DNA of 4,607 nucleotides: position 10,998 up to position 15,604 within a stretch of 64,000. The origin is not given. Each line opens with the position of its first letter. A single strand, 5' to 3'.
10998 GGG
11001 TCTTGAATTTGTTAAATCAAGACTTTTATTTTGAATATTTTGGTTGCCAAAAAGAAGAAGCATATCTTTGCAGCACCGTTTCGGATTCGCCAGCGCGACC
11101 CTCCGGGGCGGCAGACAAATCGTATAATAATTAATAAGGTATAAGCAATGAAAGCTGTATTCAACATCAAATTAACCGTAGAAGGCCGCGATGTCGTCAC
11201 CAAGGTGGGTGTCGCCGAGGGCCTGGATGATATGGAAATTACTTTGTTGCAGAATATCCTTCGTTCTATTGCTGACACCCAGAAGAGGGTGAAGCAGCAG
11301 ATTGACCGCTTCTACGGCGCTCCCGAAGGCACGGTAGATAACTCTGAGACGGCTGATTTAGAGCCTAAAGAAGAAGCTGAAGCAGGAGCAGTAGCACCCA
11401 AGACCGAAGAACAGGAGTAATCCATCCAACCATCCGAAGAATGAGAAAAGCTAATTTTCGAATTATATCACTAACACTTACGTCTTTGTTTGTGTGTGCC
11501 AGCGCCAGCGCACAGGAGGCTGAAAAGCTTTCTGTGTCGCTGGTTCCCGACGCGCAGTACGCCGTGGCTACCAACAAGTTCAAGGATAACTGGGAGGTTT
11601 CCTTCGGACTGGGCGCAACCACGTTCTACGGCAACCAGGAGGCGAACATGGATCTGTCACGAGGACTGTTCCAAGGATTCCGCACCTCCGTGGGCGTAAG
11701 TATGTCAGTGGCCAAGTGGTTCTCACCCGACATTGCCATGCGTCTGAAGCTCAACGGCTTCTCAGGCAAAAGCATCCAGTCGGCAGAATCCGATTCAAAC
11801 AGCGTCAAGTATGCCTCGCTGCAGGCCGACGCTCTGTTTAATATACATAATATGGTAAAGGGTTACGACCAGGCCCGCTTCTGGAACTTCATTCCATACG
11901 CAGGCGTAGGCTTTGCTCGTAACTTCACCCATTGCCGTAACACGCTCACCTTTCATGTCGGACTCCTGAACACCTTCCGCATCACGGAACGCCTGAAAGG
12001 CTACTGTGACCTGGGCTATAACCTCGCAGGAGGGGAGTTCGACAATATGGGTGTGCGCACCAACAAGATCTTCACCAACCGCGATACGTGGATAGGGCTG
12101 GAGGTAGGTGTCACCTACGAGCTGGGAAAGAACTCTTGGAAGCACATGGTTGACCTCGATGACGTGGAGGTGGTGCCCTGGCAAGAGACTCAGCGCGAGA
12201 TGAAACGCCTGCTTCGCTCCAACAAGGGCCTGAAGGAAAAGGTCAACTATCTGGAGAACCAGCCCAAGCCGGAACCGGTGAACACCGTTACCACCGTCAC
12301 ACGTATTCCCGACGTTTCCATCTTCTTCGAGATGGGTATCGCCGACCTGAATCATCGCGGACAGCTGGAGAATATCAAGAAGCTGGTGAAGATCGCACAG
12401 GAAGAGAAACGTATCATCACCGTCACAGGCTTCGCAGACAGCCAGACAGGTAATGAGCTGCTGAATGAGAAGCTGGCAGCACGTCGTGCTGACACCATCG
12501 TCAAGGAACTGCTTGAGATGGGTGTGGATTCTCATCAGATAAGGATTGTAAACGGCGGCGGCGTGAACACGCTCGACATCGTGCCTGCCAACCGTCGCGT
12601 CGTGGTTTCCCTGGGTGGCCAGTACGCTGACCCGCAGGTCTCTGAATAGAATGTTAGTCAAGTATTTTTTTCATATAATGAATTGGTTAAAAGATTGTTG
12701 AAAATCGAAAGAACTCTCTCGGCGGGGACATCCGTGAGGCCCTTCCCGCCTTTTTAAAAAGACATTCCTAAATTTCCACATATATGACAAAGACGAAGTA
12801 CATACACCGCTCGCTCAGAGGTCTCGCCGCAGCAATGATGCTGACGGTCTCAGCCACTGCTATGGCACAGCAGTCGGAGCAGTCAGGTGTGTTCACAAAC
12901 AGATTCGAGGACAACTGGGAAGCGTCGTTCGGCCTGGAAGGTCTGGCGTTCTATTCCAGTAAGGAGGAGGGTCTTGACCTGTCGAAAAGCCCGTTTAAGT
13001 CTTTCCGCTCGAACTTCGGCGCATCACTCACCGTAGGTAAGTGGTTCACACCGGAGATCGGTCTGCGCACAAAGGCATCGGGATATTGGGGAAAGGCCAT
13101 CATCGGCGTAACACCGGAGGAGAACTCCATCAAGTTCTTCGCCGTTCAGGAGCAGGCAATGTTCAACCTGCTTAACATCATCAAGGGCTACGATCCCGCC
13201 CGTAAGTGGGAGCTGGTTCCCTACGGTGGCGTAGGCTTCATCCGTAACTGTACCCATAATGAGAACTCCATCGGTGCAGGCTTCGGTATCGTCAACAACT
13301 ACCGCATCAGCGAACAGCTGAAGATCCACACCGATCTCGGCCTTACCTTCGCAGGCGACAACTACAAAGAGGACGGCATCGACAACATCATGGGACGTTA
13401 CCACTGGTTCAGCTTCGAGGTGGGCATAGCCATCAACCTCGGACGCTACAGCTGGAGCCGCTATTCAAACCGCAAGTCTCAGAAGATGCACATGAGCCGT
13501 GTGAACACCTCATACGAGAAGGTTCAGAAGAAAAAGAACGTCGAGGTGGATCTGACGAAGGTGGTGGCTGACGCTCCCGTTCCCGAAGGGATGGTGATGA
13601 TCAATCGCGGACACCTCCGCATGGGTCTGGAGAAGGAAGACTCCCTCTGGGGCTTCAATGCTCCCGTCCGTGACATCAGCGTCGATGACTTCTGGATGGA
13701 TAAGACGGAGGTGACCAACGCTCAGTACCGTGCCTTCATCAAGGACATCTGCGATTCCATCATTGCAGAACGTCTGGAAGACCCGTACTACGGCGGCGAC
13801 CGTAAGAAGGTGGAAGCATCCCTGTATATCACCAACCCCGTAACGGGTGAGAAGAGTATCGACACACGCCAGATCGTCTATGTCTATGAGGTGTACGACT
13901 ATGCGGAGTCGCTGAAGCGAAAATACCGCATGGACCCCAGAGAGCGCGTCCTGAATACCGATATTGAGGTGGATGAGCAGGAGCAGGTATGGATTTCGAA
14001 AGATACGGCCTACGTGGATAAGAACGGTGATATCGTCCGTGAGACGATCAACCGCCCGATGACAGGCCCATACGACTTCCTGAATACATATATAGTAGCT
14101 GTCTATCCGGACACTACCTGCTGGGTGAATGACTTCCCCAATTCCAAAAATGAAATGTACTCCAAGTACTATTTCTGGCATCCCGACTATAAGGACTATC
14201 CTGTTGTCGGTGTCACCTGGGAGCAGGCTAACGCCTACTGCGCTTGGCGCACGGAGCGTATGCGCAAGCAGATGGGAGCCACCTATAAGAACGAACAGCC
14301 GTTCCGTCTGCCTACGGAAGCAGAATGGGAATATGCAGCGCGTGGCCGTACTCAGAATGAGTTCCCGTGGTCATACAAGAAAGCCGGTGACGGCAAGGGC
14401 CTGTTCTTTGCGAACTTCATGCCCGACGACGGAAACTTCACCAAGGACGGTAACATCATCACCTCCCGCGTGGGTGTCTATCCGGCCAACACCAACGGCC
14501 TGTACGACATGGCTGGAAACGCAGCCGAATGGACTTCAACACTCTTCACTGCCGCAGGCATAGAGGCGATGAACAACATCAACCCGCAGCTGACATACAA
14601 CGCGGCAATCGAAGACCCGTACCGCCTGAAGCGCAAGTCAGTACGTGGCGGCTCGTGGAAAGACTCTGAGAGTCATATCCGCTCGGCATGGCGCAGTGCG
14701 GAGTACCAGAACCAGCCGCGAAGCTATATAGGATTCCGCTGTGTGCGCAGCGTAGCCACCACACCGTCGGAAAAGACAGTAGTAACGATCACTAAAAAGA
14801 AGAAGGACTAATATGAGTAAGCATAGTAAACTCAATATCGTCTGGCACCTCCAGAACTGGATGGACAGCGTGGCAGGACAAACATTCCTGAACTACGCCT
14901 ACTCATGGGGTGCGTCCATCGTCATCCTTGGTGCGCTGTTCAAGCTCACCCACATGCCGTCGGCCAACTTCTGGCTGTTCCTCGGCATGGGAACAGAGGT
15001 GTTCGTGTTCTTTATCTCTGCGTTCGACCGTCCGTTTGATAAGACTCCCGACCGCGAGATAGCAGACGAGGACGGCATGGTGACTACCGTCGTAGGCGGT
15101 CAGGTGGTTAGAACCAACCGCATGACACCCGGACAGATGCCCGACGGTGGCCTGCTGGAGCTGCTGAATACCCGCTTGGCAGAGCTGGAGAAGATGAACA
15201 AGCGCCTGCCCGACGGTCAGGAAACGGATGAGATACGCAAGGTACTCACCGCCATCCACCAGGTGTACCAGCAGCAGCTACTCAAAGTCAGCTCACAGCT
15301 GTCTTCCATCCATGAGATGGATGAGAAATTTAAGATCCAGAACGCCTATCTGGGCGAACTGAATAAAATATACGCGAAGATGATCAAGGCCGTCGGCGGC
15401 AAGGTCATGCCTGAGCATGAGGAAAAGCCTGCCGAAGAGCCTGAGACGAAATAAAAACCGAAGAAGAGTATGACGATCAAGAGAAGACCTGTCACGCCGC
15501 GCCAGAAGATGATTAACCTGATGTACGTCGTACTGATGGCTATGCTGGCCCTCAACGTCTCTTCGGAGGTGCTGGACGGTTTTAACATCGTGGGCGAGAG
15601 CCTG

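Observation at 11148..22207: One operon joins an OmpA-family protein, a PorK/L/M/N-like type IX motor core and a complete type V pilus module inside a mobile-element-like region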

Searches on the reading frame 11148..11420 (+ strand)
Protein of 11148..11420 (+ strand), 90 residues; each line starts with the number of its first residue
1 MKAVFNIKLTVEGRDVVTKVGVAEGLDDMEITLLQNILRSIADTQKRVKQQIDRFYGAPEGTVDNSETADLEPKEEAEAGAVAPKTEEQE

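Call 3: search_protein_families(library=pfam, proteins=[window:11148-11420:+], max_evalue=0.01)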
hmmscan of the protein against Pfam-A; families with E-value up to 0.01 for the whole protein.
window:11148-11420:+ (90 aa): 0 families

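Call 4: search_protein_families(library=ncbifam, proteins=[window:11148-11420:+], max_evalue=0.01)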
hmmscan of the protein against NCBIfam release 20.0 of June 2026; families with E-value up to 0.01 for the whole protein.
window:11148-11420:+ (90 aa): 0 families

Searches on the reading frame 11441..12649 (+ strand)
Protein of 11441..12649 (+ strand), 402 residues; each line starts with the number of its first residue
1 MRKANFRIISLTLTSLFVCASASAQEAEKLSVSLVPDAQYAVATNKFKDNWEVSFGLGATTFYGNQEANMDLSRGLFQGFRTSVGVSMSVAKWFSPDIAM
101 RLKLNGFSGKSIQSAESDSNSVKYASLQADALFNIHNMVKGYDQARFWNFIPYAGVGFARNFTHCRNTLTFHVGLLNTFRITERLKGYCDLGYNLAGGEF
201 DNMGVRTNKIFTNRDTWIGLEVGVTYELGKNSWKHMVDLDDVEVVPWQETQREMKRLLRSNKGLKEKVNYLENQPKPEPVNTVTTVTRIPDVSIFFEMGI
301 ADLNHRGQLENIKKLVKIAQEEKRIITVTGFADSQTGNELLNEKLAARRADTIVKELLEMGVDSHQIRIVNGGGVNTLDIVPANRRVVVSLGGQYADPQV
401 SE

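Call 3: search_protein_families(library=pfam, proteins=[window:11441-12649:+], max_evalue=0.01)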
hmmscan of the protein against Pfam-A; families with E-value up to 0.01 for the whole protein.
window:11441-12649:+ (402 aa): 1 family
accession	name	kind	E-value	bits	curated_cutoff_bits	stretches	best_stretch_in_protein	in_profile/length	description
PF00691.25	OmpA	-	3.9e-11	43.6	27.2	1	295-376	1-83/98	OmpA family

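Call 4: search_protein_families(library=ncbifam, proteins=[window:11441-12649:+], max_evalue=0.01)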
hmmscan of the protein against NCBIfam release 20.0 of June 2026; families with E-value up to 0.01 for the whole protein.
window:11441-12649:+ (402 aa): 16 families
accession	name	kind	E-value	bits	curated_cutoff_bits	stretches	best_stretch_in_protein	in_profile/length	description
NF047726.1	AutTranAdhPGAsTpgA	equivalog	2.6e-09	36.7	350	1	269-372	131-236/268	trimeric autotransporter adhesin/peptidogylcan-associated protein TpgA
NF053613.1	OMP_toxin_LptF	equivalog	5.2e-09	36.1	400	1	293-369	142-217/256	lipotoxin F family OmpA-related lipoprotein LptF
NF053611.1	YiaD_Gzip_OmpA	equivalog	1.3e-08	34.8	175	1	293-371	103-180/206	YiaD family glycine zipper/OmpA-like lipoprotein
NF053612.1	anchor_PA1041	equivalog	3.2e-08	33.8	250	1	274-374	112-211/236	PA1041 family peptidoglycan-binding anchor lipoprotein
NF006285.1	PRK08457.1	equivalog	1.4e-06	28.3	250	1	287-376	118-211/253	flagellar motor protein MotB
NF008071.1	PRK10808.1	equivalog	1.4e-06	27.9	277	1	270-373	211-313/358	porin OmpA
TIGR03789.1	pdsO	hypoth_equivalog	1.6e-06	28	152.2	1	245-369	98-215/243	sortase-associated OmpA-like protein PdsO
NF006541.1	PRK09038.1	equivalog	7.5e-06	25.8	283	1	291-373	140-224/253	flagellar motor protein MotD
NF007804.1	PRK10510.1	equivalog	1.5e-05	24.5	307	1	319-376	139-195/219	OmpA family lipoprotein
TIGR02802.1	Pal_lipo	equivalog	1.7e-05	24.8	125.35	1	294-373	2-80/104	peptidoglycan-associated lipoprotein Pal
NF045787.1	OmpABordt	equivalog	2.8e-05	23.9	200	1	284-372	79-164/194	outer membrane protein OmpA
NF053585.1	OMP_LP_YfiB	equivalog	5.3e-05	23.1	128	1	296-373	60-136/163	outer membrane lipoprotein YfiB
NF052230.1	T9SS_PorE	exception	0.00023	19.6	600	1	293-370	516-592/648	PorE family type IX secretion system protein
NF006547.1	PRK09040.1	equivalog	0.00038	19.9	194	0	293-367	88-170/213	hypothetical protein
TIGR03350.1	type_VI_ompA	equivalog_domain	0.003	17.5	139.8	0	296-369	34-109/137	type VI secretion system protein TssL, long form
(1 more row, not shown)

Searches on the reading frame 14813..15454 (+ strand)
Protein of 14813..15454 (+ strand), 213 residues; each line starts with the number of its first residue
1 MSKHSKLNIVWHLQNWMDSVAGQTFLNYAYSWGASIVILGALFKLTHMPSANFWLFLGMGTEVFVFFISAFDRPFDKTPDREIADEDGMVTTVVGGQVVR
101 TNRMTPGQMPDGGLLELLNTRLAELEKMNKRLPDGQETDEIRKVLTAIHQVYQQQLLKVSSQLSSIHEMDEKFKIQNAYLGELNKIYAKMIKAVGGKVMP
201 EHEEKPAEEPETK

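Call 3: search_protein_families(library=pfam, proteins=[window:14813-15454:+], max_evalue=0.01)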
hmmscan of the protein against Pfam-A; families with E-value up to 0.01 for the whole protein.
window:14813-15454:+ (213 aa): 1 family
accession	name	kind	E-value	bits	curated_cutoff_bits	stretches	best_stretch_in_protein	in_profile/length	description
PF22827.1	GldL_N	-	2e-20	73.2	24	1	29-76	1-48/62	GldL N-terminal domain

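Call 4: search_protein_families(library=ncbifam, proteins=[window:14813-15454:+], max_evalue=0.01)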
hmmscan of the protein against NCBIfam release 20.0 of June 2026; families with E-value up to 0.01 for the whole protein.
window:14813-15454:+ (213 aa): 1 family
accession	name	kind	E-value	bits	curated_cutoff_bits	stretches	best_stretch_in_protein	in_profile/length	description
TIGR03513.1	GldL_gliding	equivalog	9.7e-25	87.9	68.3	1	24-76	2-54/247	type IX secretion system motor protein PorL/GldL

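Call 50: search_solved_structures(query=window:14813-15454:+, max_evalue=0.01, show_alignments=3)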
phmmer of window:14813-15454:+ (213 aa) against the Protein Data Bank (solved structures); distinct sequences matched with E-value up to 0.01: 5.
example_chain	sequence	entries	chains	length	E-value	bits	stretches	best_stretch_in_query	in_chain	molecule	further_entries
7sat_C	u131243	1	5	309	1.9e-18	70.2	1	13-76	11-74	Por secretion system protein porL/gldL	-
7sau_C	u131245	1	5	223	2.3e-11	47.1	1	23-76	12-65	Gliding motility protein GldL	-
7saz_C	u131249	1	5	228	2.6e-09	40.4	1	26-194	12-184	GldL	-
6ys8_G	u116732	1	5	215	2.2e-08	37.4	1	23-76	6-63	GldL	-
7sax_C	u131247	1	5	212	3.3e-07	33.5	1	26-80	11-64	GldL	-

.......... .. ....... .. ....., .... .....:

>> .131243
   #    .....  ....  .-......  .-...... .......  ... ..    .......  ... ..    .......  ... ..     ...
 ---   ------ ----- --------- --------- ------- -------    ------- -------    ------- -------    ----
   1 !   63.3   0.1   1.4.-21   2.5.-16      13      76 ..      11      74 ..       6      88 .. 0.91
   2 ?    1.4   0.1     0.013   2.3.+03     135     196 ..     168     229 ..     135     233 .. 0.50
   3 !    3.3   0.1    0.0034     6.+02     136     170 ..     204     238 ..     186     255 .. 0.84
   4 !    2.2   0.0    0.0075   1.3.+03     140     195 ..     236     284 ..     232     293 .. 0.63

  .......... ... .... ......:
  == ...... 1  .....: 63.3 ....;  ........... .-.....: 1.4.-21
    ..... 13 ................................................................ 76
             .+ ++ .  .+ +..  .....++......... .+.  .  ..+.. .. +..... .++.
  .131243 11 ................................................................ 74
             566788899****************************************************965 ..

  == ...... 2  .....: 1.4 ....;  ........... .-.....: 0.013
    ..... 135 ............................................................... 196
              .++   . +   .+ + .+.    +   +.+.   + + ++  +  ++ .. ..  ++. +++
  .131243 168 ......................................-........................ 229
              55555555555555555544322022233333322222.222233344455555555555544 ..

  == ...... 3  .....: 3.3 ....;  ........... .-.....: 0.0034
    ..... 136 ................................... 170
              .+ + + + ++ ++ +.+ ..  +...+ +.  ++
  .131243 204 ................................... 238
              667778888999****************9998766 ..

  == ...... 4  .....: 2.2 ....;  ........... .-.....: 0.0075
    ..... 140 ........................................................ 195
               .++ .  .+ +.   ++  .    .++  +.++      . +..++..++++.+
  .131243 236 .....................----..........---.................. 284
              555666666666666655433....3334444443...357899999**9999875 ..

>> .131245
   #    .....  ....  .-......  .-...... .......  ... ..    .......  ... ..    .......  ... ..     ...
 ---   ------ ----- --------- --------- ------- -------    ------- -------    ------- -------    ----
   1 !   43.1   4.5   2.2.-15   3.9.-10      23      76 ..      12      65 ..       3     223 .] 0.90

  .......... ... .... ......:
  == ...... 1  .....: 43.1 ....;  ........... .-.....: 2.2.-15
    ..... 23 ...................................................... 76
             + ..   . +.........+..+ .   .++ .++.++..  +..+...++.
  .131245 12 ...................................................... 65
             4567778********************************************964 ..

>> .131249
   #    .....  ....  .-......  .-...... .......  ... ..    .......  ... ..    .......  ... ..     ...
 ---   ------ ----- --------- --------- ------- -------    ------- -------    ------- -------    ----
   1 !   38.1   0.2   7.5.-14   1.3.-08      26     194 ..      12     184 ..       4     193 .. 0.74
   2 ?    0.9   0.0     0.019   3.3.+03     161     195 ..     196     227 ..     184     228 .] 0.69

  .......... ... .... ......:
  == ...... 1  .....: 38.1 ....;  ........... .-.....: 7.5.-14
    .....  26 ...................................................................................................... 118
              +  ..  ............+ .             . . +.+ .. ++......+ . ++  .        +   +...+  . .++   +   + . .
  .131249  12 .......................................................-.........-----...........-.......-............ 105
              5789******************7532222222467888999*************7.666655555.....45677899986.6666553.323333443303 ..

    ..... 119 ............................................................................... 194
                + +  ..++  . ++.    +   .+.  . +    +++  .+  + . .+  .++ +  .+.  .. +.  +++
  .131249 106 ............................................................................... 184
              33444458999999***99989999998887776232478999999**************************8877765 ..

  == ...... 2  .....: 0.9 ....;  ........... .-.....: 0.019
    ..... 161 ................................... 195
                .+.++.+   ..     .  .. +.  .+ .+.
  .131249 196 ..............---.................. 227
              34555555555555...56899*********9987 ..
